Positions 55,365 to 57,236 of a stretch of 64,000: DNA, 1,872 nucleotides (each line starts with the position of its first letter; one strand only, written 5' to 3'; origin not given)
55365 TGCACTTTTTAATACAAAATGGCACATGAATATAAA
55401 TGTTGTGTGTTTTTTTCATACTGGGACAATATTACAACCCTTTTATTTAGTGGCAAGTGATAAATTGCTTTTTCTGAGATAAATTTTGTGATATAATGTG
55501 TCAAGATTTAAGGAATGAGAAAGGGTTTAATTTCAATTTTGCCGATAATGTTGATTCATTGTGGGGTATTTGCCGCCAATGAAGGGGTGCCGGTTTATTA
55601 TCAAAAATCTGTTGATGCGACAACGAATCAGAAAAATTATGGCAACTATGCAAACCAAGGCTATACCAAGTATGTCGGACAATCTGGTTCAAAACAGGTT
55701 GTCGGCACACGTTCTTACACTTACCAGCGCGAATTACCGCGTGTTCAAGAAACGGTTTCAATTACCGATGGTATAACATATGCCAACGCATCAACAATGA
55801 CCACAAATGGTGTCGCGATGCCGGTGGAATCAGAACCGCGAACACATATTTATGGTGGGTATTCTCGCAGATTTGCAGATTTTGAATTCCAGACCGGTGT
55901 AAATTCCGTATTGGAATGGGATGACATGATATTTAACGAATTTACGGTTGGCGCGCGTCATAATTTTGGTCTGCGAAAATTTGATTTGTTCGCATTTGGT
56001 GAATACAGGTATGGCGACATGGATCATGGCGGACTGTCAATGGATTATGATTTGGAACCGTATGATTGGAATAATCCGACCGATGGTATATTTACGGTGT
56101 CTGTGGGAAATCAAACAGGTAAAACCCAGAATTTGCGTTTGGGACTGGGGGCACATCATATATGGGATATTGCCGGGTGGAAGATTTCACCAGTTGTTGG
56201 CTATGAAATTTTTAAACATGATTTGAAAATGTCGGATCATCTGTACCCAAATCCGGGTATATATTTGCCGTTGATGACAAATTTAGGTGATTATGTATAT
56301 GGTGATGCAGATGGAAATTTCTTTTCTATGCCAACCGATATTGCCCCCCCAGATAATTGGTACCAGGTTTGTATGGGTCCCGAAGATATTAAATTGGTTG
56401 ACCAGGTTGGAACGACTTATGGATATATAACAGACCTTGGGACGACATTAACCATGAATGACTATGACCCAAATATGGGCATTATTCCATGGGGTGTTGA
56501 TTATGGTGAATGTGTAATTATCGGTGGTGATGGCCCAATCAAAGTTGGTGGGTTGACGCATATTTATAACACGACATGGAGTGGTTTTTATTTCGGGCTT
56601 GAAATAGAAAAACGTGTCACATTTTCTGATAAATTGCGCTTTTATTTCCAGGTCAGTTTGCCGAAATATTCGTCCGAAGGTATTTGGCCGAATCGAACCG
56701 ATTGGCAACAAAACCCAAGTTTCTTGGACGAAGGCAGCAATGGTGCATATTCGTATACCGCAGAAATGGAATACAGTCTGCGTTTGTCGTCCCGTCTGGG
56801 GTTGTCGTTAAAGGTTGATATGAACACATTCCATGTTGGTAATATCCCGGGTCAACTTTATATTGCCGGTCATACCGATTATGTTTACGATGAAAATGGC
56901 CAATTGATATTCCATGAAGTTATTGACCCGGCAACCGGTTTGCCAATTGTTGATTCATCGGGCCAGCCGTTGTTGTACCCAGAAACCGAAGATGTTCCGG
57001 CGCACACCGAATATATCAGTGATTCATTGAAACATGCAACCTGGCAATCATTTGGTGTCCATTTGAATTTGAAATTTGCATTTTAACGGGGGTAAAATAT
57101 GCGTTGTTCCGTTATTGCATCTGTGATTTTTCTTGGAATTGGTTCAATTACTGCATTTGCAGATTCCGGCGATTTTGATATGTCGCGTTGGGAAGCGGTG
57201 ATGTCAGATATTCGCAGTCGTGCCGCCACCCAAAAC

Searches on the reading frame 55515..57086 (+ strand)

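Call 54: search_protein_families(library=pfam, proteins=[window:55515-57086:+], max_evalue=0.001)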
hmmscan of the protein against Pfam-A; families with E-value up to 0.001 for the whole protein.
window:55515-57086:+ (523 aa): 1 family
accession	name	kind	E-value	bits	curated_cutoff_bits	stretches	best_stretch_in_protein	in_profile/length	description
PF17251.8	Pom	-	6.4e-13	49.1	22.4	1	341-440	147-244/285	Protochlamydia outer membrane protein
